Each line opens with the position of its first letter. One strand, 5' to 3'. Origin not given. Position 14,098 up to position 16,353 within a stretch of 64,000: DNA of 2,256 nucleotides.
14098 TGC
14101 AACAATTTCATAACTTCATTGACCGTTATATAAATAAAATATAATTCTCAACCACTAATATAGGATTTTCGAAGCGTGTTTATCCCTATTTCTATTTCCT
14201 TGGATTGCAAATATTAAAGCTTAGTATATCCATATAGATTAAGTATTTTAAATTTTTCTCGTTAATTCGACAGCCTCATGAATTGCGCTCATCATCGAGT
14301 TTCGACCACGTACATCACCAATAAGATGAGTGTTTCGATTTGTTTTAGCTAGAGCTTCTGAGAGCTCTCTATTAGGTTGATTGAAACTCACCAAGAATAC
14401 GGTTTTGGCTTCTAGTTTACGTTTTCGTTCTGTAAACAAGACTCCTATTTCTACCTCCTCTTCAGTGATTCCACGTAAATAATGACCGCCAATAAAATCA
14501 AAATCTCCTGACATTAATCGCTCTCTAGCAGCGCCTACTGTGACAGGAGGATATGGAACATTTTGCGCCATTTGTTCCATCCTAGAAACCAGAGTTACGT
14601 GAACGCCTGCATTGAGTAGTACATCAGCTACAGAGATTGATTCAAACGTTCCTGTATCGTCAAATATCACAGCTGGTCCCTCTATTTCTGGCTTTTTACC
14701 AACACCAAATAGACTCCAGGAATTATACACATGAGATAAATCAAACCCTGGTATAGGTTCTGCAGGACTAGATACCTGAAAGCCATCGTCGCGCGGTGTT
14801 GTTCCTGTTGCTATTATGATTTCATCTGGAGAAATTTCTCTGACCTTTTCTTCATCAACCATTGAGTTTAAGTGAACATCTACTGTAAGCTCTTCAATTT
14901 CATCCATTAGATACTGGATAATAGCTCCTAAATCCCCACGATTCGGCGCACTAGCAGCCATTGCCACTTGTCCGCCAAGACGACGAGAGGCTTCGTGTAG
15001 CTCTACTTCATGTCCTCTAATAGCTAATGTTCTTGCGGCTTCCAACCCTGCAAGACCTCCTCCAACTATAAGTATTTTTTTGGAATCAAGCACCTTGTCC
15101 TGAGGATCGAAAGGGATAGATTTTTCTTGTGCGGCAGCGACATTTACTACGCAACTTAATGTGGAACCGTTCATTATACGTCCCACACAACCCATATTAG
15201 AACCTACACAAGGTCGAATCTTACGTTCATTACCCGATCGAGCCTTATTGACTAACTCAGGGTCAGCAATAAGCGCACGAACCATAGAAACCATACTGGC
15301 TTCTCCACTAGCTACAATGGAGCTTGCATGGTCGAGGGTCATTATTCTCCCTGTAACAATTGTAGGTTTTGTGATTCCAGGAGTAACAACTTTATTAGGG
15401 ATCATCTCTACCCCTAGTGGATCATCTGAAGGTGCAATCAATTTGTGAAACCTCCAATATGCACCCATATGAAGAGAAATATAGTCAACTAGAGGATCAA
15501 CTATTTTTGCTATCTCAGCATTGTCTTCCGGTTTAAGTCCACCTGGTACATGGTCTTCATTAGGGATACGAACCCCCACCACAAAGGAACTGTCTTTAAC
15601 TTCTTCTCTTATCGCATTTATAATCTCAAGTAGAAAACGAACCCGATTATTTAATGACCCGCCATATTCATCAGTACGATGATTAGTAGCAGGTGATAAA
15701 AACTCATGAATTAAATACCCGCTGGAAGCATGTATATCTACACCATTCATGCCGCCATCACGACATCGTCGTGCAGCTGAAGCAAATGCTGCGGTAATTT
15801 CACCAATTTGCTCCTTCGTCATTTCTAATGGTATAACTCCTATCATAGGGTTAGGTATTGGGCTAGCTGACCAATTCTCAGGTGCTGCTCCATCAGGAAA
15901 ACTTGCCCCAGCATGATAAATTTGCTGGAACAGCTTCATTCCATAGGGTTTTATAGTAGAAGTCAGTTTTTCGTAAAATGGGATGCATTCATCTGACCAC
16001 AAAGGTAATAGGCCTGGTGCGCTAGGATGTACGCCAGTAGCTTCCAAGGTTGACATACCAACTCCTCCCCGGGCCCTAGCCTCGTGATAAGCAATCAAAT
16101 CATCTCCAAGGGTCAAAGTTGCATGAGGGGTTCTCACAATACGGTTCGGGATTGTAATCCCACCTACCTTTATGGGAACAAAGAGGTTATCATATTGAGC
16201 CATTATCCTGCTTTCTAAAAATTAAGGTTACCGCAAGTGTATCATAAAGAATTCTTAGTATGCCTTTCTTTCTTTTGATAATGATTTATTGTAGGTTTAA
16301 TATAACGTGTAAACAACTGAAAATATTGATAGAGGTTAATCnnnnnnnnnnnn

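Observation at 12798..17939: Rieske oxygenase - OYE/FAD flavoprotein - Rieske oxygenase cluster resembling quaternary-amine or methoxy demethylase systems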

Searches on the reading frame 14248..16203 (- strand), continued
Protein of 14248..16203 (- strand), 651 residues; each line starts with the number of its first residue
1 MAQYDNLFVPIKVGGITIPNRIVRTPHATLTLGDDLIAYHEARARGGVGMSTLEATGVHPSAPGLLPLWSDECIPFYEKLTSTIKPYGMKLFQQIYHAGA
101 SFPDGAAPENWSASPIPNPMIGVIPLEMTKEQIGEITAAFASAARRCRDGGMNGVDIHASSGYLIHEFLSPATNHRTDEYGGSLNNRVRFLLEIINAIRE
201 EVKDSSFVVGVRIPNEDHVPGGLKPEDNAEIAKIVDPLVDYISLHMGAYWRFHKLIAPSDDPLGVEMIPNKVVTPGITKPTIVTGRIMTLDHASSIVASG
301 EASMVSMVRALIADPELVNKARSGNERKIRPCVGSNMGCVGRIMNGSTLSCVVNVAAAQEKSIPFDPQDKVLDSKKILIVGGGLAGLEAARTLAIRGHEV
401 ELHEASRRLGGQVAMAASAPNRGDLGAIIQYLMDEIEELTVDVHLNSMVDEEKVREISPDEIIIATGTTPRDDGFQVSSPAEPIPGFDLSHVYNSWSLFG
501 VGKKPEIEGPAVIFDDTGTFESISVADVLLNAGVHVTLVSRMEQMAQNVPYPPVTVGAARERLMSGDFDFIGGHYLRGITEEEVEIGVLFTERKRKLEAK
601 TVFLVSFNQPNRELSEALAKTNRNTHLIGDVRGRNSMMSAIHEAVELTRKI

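Call 55: search_dna_similar(query=window:14248-16203:-, collection=plasmids, mode=protein, max_rows=25, max_evalue=1e-30)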
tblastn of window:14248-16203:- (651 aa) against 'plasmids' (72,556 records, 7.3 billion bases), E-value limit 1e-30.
Records with a match: 804; places in all: 1071; records where one place covers at least 80% of the query: 629.
Best place of each record, by identity: <60% 804.
By first word of the organism name: Rhizobium 159; Ralstonia 134; Sinorhizobium 123; Paracoccus 26; Pseudosulfitobacter 25; Shinella 24; Sphingobium 14; Azospirillum 12; Aminobacter 11; Priestia 11; and 109 more.
By predicted mobility (MOB-suite, as given by PLSDB): non-mobilizable 423; mobilizable 207; conjugative 174.
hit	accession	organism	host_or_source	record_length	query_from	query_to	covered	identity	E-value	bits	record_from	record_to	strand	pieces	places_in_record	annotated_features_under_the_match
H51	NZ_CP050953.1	Rhodococcus sp. DMU1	cell culture,activated sludge in our lab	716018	4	651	100%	44.6%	1e-175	561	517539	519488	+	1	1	FAD-dependent oxidoreductase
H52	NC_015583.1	Novosphingobium sp. PP1Y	-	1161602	2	651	100%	37.2%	2e-125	416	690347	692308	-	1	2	none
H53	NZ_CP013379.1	Burkholderia pseudomultivorans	soil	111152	4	651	100%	36.9%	2e-107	364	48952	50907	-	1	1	FAD-dependent oxidoreductase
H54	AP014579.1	Burkholderia sp. RPE67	Riptortus pedestris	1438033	4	651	100%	36.9%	5e-105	357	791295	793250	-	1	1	NADH-flavin oxidoreductase/NADH oxidase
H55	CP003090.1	Burkholderia sp. YI23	-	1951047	4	651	100%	36.9%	7e-104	354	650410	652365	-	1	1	NADH-flavin oxidoreductase/NADH oxidase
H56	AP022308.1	Burkholderia sp. SFA1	-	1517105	4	651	100%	36.8%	1e-103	353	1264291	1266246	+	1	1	NADH:flavin oxidoreductase / NADH oxidase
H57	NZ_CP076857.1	Mycobacterium avium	Homo sapiens,sputum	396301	1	643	99%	34.8%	8e-113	380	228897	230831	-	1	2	FAD-dependent oxidoreductase | cytochrome P450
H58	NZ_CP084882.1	Natrinema zhouii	pure culture,Salt mine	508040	7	651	99%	32.3%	7e-83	293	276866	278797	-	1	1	FAD-dependent oxidoreductase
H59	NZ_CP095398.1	Natribaculum luteum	cell culture,brine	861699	4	651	100%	32.0%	1e-79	283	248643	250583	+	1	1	FAD-dependent oxidoreductase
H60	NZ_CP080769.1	Cupriavidus pinatubonensis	genomic assembly,soil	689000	1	651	100%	31.8%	9e-71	257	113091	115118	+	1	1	NADPH-dependent 2,4-dienoyl-CoA reductase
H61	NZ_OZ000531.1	Shinella sp. WSC3-e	-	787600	2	647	99%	32.0%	5e-80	285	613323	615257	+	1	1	FAD-dependent oxidoreductase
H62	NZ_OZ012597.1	Shinella sp. WSD5-1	-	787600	2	647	99%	32.0%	5e-80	285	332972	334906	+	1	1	FAD-dependent oxidoreductase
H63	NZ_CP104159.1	Rhizobium sp. CB3060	Leucaena leucocephala,cell culture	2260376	1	643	99%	32.1%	4e-79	281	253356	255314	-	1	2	record has no annotation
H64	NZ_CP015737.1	Shinella sp. HZN7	-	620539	2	647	99%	31.9%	3e-78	279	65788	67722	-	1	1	FAD-dependent oxidoreductase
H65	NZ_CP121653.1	Rhizobium sp. CB3171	Calliandra calothyrsus,cell culture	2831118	1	651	100%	31.6%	8e-78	278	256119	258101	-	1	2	record has no annotation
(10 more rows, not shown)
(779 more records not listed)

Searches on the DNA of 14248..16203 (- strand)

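Call 67: search_rna_families(sources=[L009, L001], threshold=gathering)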
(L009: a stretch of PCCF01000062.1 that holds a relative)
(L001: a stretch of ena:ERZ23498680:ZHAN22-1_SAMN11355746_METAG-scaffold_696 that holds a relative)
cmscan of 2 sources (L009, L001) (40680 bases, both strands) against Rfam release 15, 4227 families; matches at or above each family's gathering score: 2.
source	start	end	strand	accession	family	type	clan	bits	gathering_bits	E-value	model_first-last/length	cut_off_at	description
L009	3708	3803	+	RF01725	SAM-I-IV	Cis-reg; riboswitch;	CL00012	54.9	41.1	1.8e-06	1-99/99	no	SAM-I/IV (S-adenosyl methionine) riboswitch aptamer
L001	2628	2724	+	RF01725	SAM-I-IV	Cis-reg; riboswitch;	CL00012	51.1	41.1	1.2e-05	1-99/99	no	SAM-I/IV (S-adenosyl methionine) riboswitch aptamer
